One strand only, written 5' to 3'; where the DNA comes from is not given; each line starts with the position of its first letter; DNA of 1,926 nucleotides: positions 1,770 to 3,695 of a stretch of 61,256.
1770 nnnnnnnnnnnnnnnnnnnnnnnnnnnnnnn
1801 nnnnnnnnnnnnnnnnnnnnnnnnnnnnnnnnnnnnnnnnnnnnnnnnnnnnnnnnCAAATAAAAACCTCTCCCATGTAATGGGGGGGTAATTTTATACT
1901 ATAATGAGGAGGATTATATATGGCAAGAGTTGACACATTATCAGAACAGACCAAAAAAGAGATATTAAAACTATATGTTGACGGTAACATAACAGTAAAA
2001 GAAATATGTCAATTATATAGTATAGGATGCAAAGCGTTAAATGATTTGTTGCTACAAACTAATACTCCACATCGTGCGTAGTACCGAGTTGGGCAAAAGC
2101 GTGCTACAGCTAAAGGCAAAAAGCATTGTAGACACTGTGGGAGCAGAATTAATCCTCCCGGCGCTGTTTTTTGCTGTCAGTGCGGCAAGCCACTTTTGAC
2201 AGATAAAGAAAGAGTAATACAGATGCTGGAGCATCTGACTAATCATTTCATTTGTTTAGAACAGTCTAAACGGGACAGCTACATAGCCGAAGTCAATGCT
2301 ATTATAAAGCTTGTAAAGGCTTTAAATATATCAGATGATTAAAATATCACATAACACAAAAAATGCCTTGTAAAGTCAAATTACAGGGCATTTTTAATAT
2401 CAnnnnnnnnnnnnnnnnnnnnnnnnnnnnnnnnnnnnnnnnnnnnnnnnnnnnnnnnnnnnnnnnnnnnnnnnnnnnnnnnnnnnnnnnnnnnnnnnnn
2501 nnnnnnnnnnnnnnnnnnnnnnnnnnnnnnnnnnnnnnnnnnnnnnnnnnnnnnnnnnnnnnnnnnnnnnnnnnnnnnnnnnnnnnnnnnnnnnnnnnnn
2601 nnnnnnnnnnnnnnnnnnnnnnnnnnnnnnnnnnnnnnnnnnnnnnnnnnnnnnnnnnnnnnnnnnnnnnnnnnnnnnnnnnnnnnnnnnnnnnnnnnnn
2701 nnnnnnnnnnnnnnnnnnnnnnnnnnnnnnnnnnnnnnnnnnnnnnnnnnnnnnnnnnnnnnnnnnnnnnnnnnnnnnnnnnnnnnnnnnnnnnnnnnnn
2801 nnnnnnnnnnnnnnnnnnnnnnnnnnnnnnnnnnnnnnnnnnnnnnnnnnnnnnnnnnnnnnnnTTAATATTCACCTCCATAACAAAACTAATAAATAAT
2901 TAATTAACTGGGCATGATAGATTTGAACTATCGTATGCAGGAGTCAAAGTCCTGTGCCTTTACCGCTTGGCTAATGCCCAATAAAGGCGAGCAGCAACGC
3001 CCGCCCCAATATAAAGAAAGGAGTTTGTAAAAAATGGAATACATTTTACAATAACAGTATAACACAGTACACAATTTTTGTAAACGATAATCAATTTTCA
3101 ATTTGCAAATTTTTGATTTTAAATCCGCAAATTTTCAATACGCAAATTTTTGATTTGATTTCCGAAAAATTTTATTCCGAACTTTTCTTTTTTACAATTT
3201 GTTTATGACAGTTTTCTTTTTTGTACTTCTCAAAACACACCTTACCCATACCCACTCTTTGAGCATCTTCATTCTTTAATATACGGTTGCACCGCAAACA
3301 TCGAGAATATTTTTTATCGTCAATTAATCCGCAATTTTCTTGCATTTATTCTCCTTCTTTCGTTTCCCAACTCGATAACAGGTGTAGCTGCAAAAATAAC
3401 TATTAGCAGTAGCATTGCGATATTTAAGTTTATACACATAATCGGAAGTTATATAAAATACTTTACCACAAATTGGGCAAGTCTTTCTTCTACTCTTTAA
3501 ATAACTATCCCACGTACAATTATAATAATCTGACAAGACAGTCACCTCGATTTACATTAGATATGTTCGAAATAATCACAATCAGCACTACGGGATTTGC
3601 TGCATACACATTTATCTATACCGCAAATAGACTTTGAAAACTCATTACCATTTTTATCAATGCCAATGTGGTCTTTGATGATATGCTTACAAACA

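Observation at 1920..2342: In-frame TAG splits an HTH domain from a downstream zinc-ribbon domain that has no start codon of its own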

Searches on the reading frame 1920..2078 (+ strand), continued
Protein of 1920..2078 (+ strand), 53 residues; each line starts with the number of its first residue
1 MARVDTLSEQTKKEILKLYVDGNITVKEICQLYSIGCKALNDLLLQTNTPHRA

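Call 48: find_encoding_contigs(protein=P0025, flank=4000, max_places=3)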
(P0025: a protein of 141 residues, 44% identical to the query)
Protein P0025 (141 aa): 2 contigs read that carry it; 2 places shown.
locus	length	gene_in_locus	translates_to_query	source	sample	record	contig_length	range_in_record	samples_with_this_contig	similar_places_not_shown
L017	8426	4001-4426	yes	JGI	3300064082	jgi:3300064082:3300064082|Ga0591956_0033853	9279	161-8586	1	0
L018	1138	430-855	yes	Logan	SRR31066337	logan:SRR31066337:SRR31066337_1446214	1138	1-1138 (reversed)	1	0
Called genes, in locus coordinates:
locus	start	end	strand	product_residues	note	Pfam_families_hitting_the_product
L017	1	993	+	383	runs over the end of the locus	?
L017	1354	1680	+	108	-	-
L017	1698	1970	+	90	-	-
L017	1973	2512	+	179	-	-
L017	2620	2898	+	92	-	-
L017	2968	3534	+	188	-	PF07486:Hydrolase_2 (weak)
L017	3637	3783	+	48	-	-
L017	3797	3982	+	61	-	-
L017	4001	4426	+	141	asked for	-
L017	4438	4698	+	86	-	-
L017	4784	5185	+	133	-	-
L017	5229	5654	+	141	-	-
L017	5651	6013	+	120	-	-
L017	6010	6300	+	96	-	-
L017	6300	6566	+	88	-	-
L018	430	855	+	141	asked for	-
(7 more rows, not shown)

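Call 54: search_protein_families(library=ncbifam, proteins=[P0004], max_evalue=0.01)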
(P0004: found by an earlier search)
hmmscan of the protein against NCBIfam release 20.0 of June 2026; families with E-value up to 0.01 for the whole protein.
P0004 (140 aa): 2 families
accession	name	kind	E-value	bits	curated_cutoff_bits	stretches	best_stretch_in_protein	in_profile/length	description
NF001645.0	PRK00420.1-2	equivalog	0.0042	17.1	162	1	67-120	24-78/106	hypothetical protein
NF045510.1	4Cys_prefix_kin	domain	0.0063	16.7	24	0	72-92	6-26/26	4-Cys prefix domain-containing protein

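Call 59: find_related_loci(query=P0004, collection=genome_contigs, flank=4000)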
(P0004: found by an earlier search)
Query P0004 (140 aa) in genome_contigs; peptide patterns used: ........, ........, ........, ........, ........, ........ (x = any residue, [..] = any of these).
254 stretches matched a pattern, but none encodes a relative of the query by tblastn (E <= 1e-3).
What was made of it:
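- Tried and rejected: GTDB genomes: P0004 gave no match (call 59).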

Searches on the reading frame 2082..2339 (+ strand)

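Call 7: search_protein_families(library=pfam, proteins=[window:2082-2339:+], max_evalue=1)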
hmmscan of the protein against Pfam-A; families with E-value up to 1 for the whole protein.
seq(86 aa): 12 families
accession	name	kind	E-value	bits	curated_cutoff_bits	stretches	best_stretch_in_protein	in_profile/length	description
PF24463.1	DUF7577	-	0.00012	22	28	1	15-38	4-26/27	Domain of unknown function (DUF7577)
PF12773.13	DZR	-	0.00024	21.6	27.3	2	9-38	8-34/45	Double zinc ribbon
PF18912.6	DZR_2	-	0.00064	19.9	27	1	9-41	17-47/56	Double zinc ribbon domain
PF13240.11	Zn_Ribbon_1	-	0.0012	19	25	1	15-38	1-23/23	zinc-ribbon domain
PF14803.11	Zn_ribbon_Nudix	-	0.011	16.1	25.6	0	30-38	2-10/34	Nudix N-terminal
PF01783.29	Ribosomal_L32p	-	0.013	16.1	21.3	1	5-37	3-35/56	Ribosomal L32p protein family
PF13248.11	Zn_ribbon_3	-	0.013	15.4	27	1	11-23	14-26/26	zinc-ribbon domain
PF24461.1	DUF7576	-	0.044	14.1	27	0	11-24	15-28/60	Family of unknown function (DUF7576)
PF00130.28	C1_1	-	0.059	13.7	26.5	0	28-40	11-23/53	Phorbol esters/diacylglycerol binding domain (C1 domain)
PF14149.11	YhfH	-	0.088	13.1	27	1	12-24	12-24/37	YhfH-like protein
PF19474.4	DUF6011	-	0.19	11.8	26.6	1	29-38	9-18/37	Family of unknown function (DUF6011)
PF05810.19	NinF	-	0.74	10.2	27.5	0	31-38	2-9/25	NinF protein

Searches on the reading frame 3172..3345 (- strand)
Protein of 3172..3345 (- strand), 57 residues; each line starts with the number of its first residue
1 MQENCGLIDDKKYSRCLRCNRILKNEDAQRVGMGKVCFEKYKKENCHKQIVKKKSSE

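Call 26: search_protein_families(library=phrogs, proteins=[window:3172-3345:-], max_evalue=0.01)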
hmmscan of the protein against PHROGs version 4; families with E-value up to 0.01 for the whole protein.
window:3172-3345:- (57 aa): 3 families
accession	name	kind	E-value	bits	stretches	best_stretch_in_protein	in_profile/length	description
phrog_636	-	unknown function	7.6e-06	27.3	1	12-54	203-244/254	-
phrog_25989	-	unknown function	0.00072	20.8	1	13-41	2-30/70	-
phrog_29887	-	unknown function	0.0031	19.1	1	14-56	11-53/117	-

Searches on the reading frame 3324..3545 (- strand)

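Call 26: search_protein_families(library=phrogs, proteins=[window:3324-3545:-], max_evalue=0.01)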
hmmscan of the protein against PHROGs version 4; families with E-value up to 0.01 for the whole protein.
window:3324-3545:- (73 aa): 1 family
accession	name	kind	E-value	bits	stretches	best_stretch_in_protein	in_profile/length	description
phrog_19679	-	unknown function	0.0034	18.7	1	8-68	59-117/124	-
